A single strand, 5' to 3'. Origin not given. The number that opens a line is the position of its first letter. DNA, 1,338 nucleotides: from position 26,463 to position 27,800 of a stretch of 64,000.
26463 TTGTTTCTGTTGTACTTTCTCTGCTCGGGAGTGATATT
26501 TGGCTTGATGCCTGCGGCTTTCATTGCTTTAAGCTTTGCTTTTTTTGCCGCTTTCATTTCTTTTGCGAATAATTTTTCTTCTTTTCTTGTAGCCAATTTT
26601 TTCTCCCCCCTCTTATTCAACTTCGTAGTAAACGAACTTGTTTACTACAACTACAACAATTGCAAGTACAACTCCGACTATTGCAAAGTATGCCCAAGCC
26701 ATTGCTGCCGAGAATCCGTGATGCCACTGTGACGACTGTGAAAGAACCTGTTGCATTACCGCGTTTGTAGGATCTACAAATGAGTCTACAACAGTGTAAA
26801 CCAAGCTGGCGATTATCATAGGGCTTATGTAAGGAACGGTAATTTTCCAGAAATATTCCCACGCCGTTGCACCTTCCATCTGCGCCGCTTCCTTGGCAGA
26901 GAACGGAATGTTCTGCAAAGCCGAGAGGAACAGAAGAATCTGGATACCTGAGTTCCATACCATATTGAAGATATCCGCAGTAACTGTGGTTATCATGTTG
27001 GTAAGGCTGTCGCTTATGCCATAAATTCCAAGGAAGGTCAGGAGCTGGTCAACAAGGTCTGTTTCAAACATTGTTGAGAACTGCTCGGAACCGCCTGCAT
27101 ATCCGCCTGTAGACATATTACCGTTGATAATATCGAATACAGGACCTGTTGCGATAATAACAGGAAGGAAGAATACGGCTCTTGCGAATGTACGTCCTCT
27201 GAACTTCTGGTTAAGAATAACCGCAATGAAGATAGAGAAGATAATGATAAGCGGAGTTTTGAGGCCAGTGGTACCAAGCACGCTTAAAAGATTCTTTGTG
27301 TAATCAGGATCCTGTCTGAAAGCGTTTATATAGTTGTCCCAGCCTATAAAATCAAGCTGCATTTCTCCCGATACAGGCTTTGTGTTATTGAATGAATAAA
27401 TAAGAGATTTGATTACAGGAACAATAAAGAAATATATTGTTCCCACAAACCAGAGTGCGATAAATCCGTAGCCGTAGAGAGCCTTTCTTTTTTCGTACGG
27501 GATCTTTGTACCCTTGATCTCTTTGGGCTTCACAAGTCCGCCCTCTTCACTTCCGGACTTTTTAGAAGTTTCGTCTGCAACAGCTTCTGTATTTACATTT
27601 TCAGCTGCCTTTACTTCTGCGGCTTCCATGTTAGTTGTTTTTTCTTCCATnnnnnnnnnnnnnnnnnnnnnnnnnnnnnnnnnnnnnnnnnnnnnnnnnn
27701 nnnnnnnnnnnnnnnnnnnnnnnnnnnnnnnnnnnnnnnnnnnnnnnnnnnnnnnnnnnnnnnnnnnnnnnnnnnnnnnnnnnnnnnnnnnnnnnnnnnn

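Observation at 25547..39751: Ten-gene, 14-kb operon: two MalFG-type permease pairs, one giant CBM-fused binding protein, three embedded envelope proteins, two non-cognate ATPases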

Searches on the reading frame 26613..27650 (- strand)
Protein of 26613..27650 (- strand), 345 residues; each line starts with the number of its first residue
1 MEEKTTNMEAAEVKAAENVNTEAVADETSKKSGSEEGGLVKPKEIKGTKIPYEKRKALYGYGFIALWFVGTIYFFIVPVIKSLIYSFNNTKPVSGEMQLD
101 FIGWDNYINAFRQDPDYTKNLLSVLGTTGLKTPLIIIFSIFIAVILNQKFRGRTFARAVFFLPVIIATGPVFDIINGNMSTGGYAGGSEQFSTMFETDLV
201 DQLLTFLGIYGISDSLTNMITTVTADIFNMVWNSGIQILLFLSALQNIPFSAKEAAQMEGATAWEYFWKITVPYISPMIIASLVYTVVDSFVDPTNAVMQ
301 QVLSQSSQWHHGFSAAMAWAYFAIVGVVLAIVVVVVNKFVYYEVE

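Call 4: search_protein_families(library=pfam, proteins=[window:26613-27650:-], max_evalue=0.01)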
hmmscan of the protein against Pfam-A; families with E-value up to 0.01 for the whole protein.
window:26613-27650:- (345 aa): 1 family
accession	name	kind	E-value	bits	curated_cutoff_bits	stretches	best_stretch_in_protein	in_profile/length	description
PF00528.27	BPD_transp_1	-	7.3e-05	23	26.4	1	118-335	16-170/184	Binding-protein-dependent transport system inner membrane component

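Call 5: search_protein_families(library=ncbifam, proteins=[window:26613-27650:-], max_evalue=0.01)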
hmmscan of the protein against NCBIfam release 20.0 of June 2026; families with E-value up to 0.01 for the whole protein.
window:26613-27650:- (345 aa): 11 families
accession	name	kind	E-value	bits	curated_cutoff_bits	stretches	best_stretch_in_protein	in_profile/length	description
NF007852.0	PRK10561.1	equivalog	6.9e-15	55.7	335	2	58-168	12-119/295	sn-glycerol-3-phosphate ABC transporter permease UgpA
TIGR00969.1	3a0106s02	subfamily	1.8e-06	27.7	240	1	245-287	166-208/272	sulfate ABC transporter permease subunit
NF040932.1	ABC_arch_GlcU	equivalog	3.4e-05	23.6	340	1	235-292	146-203/272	glucose ABC transporter permease GlcU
TIGR02141.1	modB_ABC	equivalog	7.3e-05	22.5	182.6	1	242-285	100-143/208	molybdate ABC transporter permease subunit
NF006939.0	PRK09421.1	equivalog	0.00012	21.6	262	0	244-288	115-159/230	molybdate ABC transporter permease subunit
NF008208.0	PRK10971.1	equivalog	0.00025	20.6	415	1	97-291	37-209/277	sulfate/thiosulfate ABC transporter permease CysT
TIGR01581.1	Mo_ABC_porter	hypoth_equivalog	0.00027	20.5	210.3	1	233-287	114-168/225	ABC transporter permease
TIGR02140.1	permease_CysW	equivalog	0.00037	20.1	329.1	0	103-167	32-96/261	sulfate ABC transporter permease subunit CysW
TIGR02138.1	phosphate_pstC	equivalog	0.00041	19.5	196.45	1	243-286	173-216/296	phosphate ABC transporter permease subunit PstC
TIGR02139.1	permease_CysT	equivalog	0.0027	17.4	246.1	0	244-283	154-193/265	sulfate ABC transporter permease subunit CysT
NF007889.0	PRK10592.1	equivalog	0.0073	15.9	476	0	241-290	159-208/281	putrescine ABC transporter permease PotI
